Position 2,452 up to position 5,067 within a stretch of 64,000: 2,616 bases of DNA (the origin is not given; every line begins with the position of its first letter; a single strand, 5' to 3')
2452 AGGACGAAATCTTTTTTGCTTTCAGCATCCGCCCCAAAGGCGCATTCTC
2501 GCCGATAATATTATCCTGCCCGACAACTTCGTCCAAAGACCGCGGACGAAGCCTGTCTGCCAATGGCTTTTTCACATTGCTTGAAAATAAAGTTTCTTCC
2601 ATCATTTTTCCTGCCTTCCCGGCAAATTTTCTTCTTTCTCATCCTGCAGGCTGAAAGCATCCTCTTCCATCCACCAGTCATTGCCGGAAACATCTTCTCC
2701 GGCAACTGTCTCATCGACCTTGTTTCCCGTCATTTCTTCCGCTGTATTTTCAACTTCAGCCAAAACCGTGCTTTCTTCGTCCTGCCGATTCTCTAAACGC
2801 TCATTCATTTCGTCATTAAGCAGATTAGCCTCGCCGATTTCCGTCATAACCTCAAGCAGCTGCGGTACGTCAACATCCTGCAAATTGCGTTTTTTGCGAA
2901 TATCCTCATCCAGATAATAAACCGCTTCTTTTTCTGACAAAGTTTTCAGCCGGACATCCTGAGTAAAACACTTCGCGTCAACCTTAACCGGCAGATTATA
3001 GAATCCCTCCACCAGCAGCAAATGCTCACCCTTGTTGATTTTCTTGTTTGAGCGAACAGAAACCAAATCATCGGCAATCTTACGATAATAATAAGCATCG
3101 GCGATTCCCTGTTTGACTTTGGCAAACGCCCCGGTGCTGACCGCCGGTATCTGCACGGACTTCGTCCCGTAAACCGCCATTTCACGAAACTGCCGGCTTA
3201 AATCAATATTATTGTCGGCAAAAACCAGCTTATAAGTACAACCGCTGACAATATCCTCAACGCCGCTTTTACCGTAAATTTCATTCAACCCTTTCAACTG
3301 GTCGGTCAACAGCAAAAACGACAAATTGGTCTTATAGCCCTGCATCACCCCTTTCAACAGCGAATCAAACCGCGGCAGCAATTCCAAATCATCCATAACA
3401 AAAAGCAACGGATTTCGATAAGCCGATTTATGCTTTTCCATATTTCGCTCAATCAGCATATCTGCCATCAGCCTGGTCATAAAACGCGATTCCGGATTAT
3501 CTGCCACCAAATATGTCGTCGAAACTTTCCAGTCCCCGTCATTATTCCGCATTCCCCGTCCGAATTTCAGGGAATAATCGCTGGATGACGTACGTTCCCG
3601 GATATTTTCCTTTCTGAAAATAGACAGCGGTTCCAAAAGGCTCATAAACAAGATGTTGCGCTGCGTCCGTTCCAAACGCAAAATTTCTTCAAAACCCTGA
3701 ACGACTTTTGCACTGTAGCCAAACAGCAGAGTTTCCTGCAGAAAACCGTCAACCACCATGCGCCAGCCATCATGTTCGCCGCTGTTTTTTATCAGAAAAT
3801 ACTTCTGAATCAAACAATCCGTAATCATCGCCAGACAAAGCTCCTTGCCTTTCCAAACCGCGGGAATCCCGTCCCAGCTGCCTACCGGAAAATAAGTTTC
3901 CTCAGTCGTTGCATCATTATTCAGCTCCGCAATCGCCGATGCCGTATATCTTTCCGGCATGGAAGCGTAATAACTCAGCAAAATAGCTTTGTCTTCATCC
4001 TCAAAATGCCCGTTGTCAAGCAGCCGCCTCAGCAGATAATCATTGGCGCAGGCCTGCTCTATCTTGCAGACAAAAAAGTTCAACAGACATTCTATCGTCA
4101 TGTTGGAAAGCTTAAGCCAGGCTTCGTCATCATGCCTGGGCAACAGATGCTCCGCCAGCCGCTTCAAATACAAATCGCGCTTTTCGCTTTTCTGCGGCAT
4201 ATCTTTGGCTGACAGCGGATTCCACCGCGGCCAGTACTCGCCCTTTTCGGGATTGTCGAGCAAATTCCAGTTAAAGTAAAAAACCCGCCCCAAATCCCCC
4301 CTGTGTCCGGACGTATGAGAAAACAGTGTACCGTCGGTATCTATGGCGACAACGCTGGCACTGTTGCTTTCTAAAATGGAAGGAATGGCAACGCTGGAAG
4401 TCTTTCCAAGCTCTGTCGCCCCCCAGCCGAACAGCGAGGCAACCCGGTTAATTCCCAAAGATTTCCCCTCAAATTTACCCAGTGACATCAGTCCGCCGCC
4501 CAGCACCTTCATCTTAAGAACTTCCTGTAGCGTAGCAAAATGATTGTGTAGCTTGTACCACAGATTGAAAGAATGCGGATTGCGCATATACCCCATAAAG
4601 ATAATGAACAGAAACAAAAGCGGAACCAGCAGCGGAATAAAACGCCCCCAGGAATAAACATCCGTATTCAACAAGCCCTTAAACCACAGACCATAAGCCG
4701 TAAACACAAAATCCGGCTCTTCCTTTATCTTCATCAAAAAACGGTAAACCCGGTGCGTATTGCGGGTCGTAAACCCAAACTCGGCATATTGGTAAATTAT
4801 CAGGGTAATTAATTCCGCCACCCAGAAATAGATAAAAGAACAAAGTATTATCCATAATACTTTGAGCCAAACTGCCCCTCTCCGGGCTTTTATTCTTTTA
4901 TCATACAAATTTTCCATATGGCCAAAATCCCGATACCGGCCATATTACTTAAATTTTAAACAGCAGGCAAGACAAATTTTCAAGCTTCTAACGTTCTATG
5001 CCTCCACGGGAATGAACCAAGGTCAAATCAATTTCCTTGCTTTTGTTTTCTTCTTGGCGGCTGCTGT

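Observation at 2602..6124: Orphan VirD4/TraG coupling protein next to a pentapeptide-repeat protein: candidate type IV effector pair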

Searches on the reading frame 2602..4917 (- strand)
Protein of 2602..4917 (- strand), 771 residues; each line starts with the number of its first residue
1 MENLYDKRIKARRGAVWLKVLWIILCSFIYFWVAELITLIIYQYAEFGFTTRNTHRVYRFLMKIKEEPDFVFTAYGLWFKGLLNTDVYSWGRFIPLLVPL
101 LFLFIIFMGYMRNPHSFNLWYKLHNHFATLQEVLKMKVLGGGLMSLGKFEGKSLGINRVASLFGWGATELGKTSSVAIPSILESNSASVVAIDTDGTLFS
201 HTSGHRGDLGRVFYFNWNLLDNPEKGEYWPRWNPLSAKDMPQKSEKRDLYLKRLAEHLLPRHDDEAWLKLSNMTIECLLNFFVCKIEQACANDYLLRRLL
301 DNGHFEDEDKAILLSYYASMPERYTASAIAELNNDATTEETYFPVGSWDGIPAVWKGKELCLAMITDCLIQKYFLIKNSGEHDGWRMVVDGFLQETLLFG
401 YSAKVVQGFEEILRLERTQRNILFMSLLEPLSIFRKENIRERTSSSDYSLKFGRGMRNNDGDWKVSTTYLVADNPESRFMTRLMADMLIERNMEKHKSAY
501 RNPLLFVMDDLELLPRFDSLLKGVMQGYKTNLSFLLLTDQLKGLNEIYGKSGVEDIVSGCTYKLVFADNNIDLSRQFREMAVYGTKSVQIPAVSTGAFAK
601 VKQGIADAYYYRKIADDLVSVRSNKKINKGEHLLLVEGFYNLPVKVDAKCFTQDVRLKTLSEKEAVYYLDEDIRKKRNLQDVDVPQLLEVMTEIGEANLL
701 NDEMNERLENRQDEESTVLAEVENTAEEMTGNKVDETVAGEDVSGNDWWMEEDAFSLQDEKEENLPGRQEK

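Call 3: search_protein_families(library=pfam, proteins=[window:2602-4917:-], max_evalue=0.01)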
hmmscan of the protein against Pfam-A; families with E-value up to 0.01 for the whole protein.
window:2602-4917:- (771 aa): 3 families
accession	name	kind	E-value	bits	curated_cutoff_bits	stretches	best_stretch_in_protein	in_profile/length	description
PF02534.20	T4SS-DNA_transf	-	1.1e-16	61.2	20.1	2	416-592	219-391/468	Type IV secretory system Conjugative DNA transfer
PF10412.15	TrwB_AAD_bind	-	1.5e-07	31.1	20.5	1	479-589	222-329/387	Type IV secretion-system coupling protein DNA-binding domain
PF12696.13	TraG-D_C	-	0.00013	22.3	22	1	503-577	1-75/126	TraM recognition site of TraD and TraG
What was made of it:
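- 2602..4917 (-): Third gene: a 771-aa T4CP-like membrane ATPase. Pfam hits (call 3).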

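Call 4: search_protein_families(library=ncbifam, proteins=[window:2602-4917:-], max_evalue=0.01)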
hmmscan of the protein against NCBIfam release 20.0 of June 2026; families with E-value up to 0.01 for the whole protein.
window:2602-4917:- (771 aa): 4 families
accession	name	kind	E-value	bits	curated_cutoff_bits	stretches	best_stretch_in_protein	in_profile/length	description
NF045973.1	conju_CD1115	equivalog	2.3e-11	43.2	250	2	416-592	207-381/442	VirD4-like conjugal transfer protein, CD1115 family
NF010472.0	PRK13897.1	equivalog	2.5e-08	32.9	728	1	490-736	396-638/657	type IV secretion system component VirD4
NF010424.0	PRK13850.1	equivalog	5.8e-08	31.4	681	1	168-236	148-211/670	type IV secretion system ATPase VirD4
NF010450.0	PRK13876.1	subfamily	1.3e-05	23.6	674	1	124-217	109-201/667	IncP-type conjugal transfer protein TraG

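Call 8: find_homologous_proteins(query=window:2602-4917:-)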
Query window:2602-4917:- (771 aa): 102 proteins with E <= 0.001 among 8000 candidates.
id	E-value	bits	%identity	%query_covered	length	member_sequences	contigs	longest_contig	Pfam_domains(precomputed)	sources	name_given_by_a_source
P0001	0.0e+0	1703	96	100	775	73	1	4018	PF10412.16,PF02534.21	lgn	-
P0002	0.0e+0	1227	68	99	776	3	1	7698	PF10412.16,PF02534.21,PF12696.14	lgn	-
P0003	0.0e+0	1180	66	99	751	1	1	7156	PF10412.16,PF02534.21,PF12696.14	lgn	-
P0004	0.0e+0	1085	67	91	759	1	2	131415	PF10412.16,PF02534.21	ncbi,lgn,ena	-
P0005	0.0e+0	1031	61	99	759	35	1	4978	PF02534.21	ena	-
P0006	4.4e-296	1002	59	99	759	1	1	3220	PF02534.21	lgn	-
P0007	1.7e-262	891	52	99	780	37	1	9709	PF10412.16,PF02534.21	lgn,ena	-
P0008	2.4e-261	887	53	99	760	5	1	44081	PF10412.16,PF02534.21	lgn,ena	-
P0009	1.2e-256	872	51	99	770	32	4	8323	PF02534.21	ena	-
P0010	4.9e-248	843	55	92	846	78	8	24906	PF10412.16,PF02534.21,PF12696.14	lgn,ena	-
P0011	4.1e-247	840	50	99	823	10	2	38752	PF10412.16,PF02534.21,PF12696.14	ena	-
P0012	8.2e-240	816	48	99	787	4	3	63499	PF02534.21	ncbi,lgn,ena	-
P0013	1.1e-238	812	49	99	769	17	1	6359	PF10412.16,PF02534.21,PF12696.14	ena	-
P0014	1.6e-236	805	48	99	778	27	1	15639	PF10412.16,PF02534.21,PF12696.14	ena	-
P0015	6.2e-236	803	48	99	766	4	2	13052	PF10412.16,PF02534.21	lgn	-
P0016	2.2e-235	801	52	91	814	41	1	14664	PF02534.21,PF12696.14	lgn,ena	-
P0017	1.9e-223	762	46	98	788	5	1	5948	PF02534.21,PF12696.14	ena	-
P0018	2.2e-222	759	47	99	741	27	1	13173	PF10412.16,PF02534.21,PF12696.14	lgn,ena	-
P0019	2.8e-221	755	46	99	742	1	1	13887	PF10412.16,PF02534.21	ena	-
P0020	2.1e-218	745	45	97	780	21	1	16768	PF10412.16,PF02534.21,PF12696.14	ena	-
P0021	6.7e-211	721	44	97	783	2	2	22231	PF02534.21,PF12696.14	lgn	-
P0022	2.0e-206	706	43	98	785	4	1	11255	PF02534.21,PF12696.14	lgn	-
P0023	3.4e-206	705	44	96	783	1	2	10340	PF02534.21,PF12696.14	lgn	-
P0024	3.5e-200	685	42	97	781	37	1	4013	PF10412.16,PF02534.21,PF12696.14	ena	-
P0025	7.3e-200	684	42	97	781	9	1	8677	PF10412.16,PF02534.21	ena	-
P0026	3.8e-193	662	42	98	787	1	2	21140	PF02534.21,PF12696.14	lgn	-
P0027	1.8e-191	656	42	97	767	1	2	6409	PF10412.16,PF02534.21,PF12696.14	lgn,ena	-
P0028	8.6e-191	654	42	97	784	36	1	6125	PF02534.21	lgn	-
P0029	5.6e-187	641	41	99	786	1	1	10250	PF02534.21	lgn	-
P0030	6.5e-184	631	41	97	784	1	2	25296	PF02534.21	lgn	-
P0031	7.9e-184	631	40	97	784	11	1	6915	PF02534.21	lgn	-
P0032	4.7e-179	615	40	98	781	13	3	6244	PF02534.21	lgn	-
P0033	8.7e-179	614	41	97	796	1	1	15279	PF10412.16,PF02534.21,PF12696.14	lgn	-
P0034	1.4e-176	607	39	98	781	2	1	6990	PF02534.21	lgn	-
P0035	7.8e-174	598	40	93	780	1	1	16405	PF10412.16,PF02534.21,PF12696.14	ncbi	-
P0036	2.7e-173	596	48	72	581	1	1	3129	PF10412.16,PF02534.21,PF12696.14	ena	-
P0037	8.1e-173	595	41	93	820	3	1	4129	PF10412.16,PF02534.21,PF12696.14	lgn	-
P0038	9.9e-173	594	39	95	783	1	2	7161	PF02534.21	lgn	-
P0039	3.7e-171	589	40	92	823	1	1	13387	PF10412.16,PF02534.21,PF12696.14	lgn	-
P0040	3.0e-168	580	38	96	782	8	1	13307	PF10412.16,PF02534.21,PF12696.14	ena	-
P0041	8.6e-168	578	41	85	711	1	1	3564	PF02534.21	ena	-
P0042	4.6e-166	572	38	97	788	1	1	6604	PF02534.21,PF12696.14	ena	-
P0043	1.3e-165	571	38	97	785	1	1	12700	PF02534.21,PF12696.14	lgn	-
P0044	4.4e-165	569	38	98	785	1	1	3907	PF02534.21,PF12696.14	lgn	-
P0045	1.3e-161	558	38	96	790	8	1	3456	PF10412.16,PF02534.21,PF12696.14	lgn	-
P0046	4.4e-161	556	37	97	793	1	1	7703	PF02534.21,PF12696.14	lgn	-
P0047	7.0e-161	555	38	93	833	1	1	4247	PF02534.21,PF12696.14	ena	-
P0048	1.3e-160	554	38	93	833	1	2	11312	PF02534.21,PF12696.14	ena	-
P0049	2.1e-160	554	37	96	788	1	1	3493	PF02534.21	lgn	-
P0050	3.3e-160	553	38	93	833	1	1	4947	PF02534.21,PF12696.14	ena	-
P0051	4.3e-160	553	35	98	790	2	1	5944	PF02534.21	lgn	-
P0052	5.5e-160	552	37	97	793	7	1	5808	PF02534.21,PF12696.14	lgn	-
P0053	1.6e-158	547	37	94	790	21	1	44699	PF02534.21,PF12696.14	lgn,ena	-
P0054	2.9e-158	546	38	93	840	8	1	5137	PF02534.21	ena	-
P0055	1.9e-157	544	37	94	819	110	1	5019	PF02534.21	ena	-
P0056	1.7e-156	541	37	93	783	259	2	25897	PF02534.21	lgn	-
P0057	7.6e-156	538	38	94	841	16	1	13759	PF02534.21,PF12696.14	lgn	-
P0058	8.0e-154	532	37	98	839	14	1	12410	PF02534.21,PF12696.14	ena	-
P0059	1.2e-152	528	36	96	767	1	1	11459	PF02534.21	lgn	-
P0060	2.2e-152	527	36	92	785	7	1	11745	PF10412.16,PF04665.19,PF02534.21,PF12696.14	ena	-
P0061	1.1e-151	525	35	97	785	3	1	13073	PF10412.16,PF04665.19,PF02534.21,PF12696.14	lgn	-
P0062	2.1e-151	524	37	97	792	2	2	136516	PF02534.21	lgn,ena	-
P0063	1.2e-150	521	37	97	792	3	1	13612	PF02534.21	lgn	-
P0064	4.3e-150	519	35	97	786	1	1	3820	PF04665.19,PF02534.21,PF12696.14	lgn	-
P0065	1.0e-149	518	37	95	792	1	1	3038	PF02534.21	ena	-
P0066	3.2e-149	517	35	97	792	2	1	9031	PF02534.21,PF12696.14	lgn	-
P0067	1.2e-148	515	36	95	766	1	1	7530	PF02534.21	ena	-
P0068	9.8e-148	512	35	91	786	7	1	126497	PF04665.19,PF02534.21,PF12696.14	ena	-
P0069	2.4e-147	510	35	91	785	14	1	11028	PF10412.16,PF04665.19,PF02534.21,PF12696.14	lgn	-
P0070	1.3e-146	508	36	96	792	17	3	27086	PF02534.21,PF12696.14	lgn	-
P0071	1.4e-145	505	37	93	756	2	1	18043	PF10412.16,PF02534.21,PF12696.14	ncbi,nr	ncbi:MAG: type IV secretory system conjugative DNA transfer family protein [Lactobacillus sp.]|nr:ty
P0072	3.2e-145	503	36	97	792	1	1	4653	PF02534.21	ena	-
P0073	3.0e-136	474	34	98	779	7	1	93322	PF02534.21,PF12696.14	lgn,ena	-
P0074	2.9e-134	467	33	99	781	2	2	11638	PF02534.21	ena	-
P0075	7.8e-132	459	35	98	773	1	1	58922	PF10412.16,PF02534.21,PF12696.14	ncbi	-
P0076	1.1e-131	459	33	96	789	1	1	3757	PF10412.16,PF02534.21,PF12696.14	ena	-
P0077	1.5e-130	455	34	99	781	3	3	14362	PF10412.16,PF02534.21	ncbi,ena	-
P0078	4.0e-129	450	33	91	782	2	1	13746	PF10412.16,PF02534.21,PF12696.14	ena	-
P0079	1.0e-128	449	33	91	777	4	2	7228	PF02534.21,PF12696.14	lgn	-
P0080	1.1e-128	449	31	99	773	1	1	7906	PF04665.19,PF02534.21,PF12696.14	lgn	-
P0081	3.4e-128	447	31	99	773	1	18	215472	PF04665.19,PF02534.21,PF12696.14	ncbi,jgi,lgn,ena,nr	ncbi:MAG: type IV secretory system conjugative DNA transfer family protein [Alphaproteobacteria bact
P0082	2.0e-127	445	34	91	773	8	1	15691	PF10412.16,PF02534.21,PF12696.14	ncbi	-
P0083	2.6e-127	444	33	90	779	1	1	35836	PF10412.16,PF02534.21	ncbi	-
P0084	2.9e-127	444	35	96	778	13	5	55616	PF02534.21,PF12696.14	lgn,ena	-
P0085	1.2e-126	442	32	97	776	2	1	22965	PF02534.21,PF12696.14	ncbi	-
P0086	5.4e-126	440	31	98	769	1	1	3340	PF10412.16,PF02534.21,PF12696.14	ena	-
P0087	8.9e-126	439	35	90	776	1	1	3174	PF02534.21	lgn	-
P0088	4.0e-125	437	32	92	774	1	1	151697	PF02534.21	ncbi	-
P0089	1.5e-123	432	32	97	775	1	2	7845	PF02534.21,PF12696.14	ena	-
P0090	5.1e-123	430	32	96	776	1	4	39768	PF02534.21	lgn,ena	-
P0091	7.6e-123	429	33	92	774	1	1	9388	PF02534.21,PF12696.14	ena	-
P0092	1.1e-122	429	34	91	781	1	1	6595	PF10412.16,PF02534.21,PF12696.14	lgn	-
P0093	3.6e-122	427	34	91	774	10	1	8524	PF02534.21,PF12696.14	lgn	-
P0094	6.0e-122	426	34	92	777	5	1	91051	PF10412.16,PF02534.21,PF12696.14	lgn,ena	-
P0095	2.6e-121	424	35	90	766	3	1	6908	PF02534.21,PF12696.14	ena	-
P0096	4.7e-120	420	34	90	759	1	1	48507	PF02534.21,PF12696.14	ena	-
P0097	4.6e-119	417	32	100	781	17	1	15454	PF10412.16,PF02534.21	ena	-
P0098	2.0e-118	415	33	98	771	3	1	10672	PF02534.21,PF12696.14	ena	-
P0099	2.1e-115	405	33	91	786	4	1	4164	PF02534.21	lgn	-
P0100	4.1e-92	328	34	84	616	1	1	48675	PF02534.21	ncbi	-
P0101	1.9e-83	299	36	53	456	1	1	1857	PF02534.21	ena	-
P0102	1.4e-58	217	28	74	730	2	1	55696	PF10412.16,PF02534.21,PF12696.14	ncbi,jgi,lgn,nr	ncbi:MAG: type IV secretory system conjugative DNA transfer family protein [Rickettsiales bacterium]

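Call 9: search_solved_structures(query=window:2602-4917:-, max_evalue=1, show_alignments=2)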
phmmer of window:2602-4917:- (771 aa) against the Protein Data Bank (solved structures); distinct sequences matched with E-value up to 1: 0.
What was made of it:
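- Tried and rejected: A direct PDB sequence search with the single ATPase sequence found nothing (call 9).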

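Call 10: find_encoding_contigs(protein=P0004, flank=10000, max_places=3)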
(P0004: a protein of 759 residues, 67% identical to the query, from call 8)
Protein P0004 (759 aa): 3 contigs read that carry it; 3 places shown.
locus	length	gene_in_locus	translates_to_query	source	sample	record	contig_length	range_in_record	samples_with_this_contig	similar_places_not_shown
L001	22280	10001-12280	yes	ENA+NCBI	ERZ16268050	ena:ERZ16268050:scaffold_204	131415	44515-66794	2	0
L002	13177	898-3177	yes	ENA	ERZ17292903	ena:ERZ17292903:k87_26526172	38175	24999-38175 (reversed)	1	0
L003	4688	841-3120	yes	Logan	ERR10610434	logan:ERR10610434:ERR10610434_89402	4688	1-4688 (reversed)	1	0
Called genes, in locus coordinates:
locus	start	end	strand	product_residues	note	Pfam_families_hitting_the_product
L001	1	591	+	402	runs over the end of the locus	PF00871:Acetate_kinase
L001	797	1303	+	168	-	PF02559:CarD_TRCF_RID, PF21095:CarD_C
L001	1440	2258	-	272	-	-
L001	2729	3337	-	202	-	-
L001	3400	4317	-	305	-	PF01430:HSP33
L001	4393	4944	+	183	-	PF21981:RecX_HTH3 (faint), PF02631:RecX_HTH2 (weak)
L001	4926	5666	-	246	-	PF01416:PseudoU_synth_1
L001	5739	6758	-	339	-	PF01408:GFO_IDH_MocA, PF02423:OCD_Mu_crystall (weak), PF03446:NAD_binding_2 (faint), PF22725:GFO_IDH_MocA_C3, PF02894:GFO_IDH_MocA_C (weak)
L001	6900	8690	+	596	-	-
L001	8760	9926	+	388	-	PF00805:Pentapeptide, PF13576:Pentapeptide_3 (weak), PF13599:Pentapeptide_4, PF25296:Decapeptide (weak), PF00805:Pentapeptide, PF13576:Pentapeptide_3, PF00805:Pentapeptide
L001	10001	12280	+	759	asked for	PF02534:T4SS-DNA_transf, PF10412:TrwB_AAD_bind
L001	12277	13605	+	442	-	PF05496:RuvB_N, PF00004:AAA, PF07728:AAA_5 (weak), PF13173:AAA_14 (weak), PF16193:AAA_assoc_2, PF12002:MgsA_C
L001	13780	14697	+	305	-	PF00849:PseudoU_synth_2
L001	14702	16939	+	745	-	PF05170:AsmA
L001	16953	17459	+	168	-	PF07542:ATP12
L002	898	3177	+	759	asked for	PF02534:T4SS-DNA_transf, PF10412:TrwB_AAD_bind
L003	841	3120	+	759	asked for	PF02534:T4SS-DNA_transf, PF10412:TrwB_AAD_bind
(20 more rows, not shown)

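Call 11: find_encoding_contigs(protein=P0081, flank=10000, max_places=3)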
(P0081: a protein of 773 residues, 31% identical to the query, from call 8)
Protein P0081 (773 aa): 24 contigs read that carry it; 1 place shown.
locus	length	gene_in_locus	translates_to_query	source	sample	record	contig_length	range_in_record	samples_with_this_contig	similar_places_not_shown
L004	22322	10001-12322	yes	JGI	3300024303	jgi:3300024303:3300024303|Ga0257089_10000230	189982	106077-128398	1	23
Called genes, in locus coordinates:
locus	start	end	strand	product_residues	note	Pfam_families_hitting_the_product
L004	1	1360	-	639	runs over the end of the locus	PF01432:Peptidase_M3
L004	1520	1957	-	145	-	PF00583:Acetyltransf_1, PF13673:Acetyltransf_10, PF13508:Acetyltransf_7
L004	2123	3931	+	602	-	PF00009:GTP_EFTU, PF03144:GTP_EFTU_D2, PF14492:EFG_III (weak), PF00679:EFG_C, PF06421:LepA_C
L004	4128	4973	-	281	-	-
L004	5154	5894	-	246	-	PF01416:PseudoU_synth_1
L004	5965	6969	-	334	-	PF01408:GFO_IDH_MocA, PF02423:OCD_Mu_crystall (weak), PF22725:GFO_IDH_MocA_C3, PF02894:GFO_IDH_MocA_C (faint)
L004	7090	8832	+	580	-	-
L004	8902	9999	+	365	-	PF00805:Pentapeptide, PF13576:Pentapeptide_3 (weak), PF13599:Pentapeptide_4, PF25296:Decapeptide (faint), PF00805:Pentapeptide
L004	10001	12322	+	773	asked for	PF02534:T4SS-DNA_transf (weak), PF04665:Pox_A32 (weak), PF12696:TraG-D_C (weak)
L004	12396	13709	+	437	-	PF05496:RuvB_N, PF00004:AAA, PF07728:AAA_5 (weak), PF16193:AAA_assoc_2, PF12002:MgsA_C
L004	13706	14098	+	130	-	-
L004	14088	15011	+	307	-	PF00849:PseudoU_synth_2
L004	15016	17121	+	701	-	PF05170:AsmA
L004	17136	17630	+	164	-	PF07542:ATP12 (weak)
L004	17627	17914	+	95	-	PF00708:Acylphosphatase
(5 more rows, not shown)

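Call 13: find_related_loci(query=A1, collection=genome_contigs, flank=10000)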
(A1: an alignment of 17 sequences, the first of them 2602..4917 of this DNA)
Query A1 (771 aa) in genome_contigs; peptide patterns used: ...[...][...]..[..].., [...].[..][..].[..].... (x = any residue, [..] = any of these).
130 stretches matched a pattern; 102 encode a relative of the query (tblastn E <= 1e-3); the best 80 are kept; 80 distinct loci.
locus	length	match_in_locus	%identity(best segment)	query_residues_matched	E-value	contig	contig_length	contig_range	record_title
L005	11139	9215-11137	99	1-641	0e+0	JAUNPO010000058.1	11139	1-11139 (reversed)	MAG: Pseudomonadota bacterium isolate S36M_St_32 NODE_3527_length_11139_cov_6.332371, whole genome shotgun sequence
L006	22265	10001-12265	60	1-762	0e+0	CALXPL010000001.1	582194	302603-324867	MAG: uncultured Alphaproteobacteria bacterium isolate BRZ_FQ__bin96 genome assembly, contig: BRZ_FQ__NODE_1_length_58219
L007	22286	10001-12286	51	1-764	0e+0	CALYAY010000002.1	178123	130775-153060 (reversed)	MAG: uncultured Alphaproteobacteria bacterium isolate BRZ_RM__bin80 genome assembly, contig: BRZ_RM__NODE_36_length_1781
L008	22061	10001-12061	56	1-687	0e+0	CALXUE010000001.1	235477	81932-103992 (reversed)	MAG: uncultured Alphaproteobacteria bacterium isolate BRZ_MQ__bin8 genome assembly, contig: BRZ_MQ__NODE_42_length_23547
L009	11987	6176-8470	49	1-765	0e+0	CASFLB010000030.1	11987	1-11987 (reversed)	uncultured proteobacterium isolate O80_L3_331331_idba_bin.82 genome assembly, contig: O80_L3_331331_idba_bin.82.fa_scaff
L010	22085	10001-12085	52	1-699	0e+0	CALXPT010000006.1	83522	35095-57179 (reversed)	MAG: uncultured Alphaproteobacteria bacterium isolate BRZ_CI__bin98 genome assembly, contig: BRZ_CI__NODE_493_length_835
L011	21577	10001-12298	48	1-765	0e+0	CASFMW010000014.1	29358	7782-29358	uncultured proteobacterium isolate O25_L1_391391_idba_bin.172 genome assembly, contig: O25_L1_391391_idba_bin.172.fa_sca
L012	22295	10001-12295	48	1-765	0e+0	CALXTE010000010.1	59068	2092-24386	MAG: uncultured Alphaproteobacteria bacterium isolate BRZ_SN__bin90 genome assembly, contig: BRZ_SN__NODE_652_length_590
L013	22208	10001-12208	47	1-764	0e+0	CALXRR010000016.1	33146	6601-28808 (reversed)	MAG: uncultured Alphaproteobacteria bacterium isolate BRZ_AG__bin71 genome assembly, contig: BRZ_AG__NODE_2088_length_33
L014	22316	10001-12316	47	6-760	0e+0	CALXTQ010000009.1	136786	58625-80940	MAG: uncultured Alphaproteobacteria bacterium isolate E07__bin220 genome assembly, contig: E07__k127_645903, whole genom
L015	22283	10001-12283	45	17-764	0e+0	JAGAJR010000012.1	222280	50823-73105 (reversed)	MAG: Alphaproteobacteria bacterium isolate RGIG8504 Water_deer_Cecum-2__c296753, whole genome shotgun sequence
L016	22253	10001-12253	45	27-764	0e+0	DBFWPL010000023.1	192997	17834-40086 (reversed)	MAG TPA_asm: Alphaproteobacteria bacterium isolate MAG7984 contig23, whole genome shotgun sequence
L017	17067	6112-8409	48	1-765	0e+0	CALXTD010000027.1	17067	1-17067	MAG: uncultured Alphaproteobacteria bacterium isolate BRZ_RF__bin97 genome assembly, contig: BRZ_RF__NODE_4738_length_17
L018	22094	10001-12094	67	1-699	0e+0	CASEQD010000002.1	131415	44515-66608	uncultured proteobacterium isolate A106_L4_349349_idba_bin.46 genome assembly, contig: A106_L4_349349_idba_bin.46.fa_sca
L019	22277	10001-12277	43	14-764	0e+0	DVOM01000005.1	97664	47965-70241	MAG TPA_asm: Candidatus Scatocola faecigallinarum isolate 2846 CHK22__C26148_L97664_ERR2241687, whole genome shotgun seq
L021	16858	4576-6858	42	16-764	0e+0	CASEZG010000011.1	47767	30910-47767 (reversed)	uncultured proteobacterium isolate O35_L1_319319_idba_bin.187 genome assembly, contig: O35_L1_319319_idba_bin.187.fa_sca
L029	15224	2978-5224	39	22-764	6e-168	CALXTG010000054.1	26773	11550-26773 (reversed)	MAG: uncultured Alphaproteobacteria bacterium isolate E01__bin302 genome assembly, contig: E01__k127_2407650, whole geno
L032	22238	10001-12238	37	45-771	2e-159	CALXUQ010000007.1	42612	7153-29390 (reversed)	MAG: uncultured Alphaproteobacteria bacterium isolate BRZ_DM__bin47 genome assembly, contig: BRZ_DM__NODE_1357_length_42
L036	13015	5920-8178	37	46-769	2e-156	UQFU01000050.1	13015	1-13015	uncultured Alphaproteobacteria bacterium isolate UMGS241 genome assembly, contig: NODE_2194_length_13015_cov_4.802238, w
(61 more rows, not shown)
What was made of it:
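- On T4SS effector (the PRP as translocated substrate): The single genome-collection scan was spent on the T4CP family (call 13).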
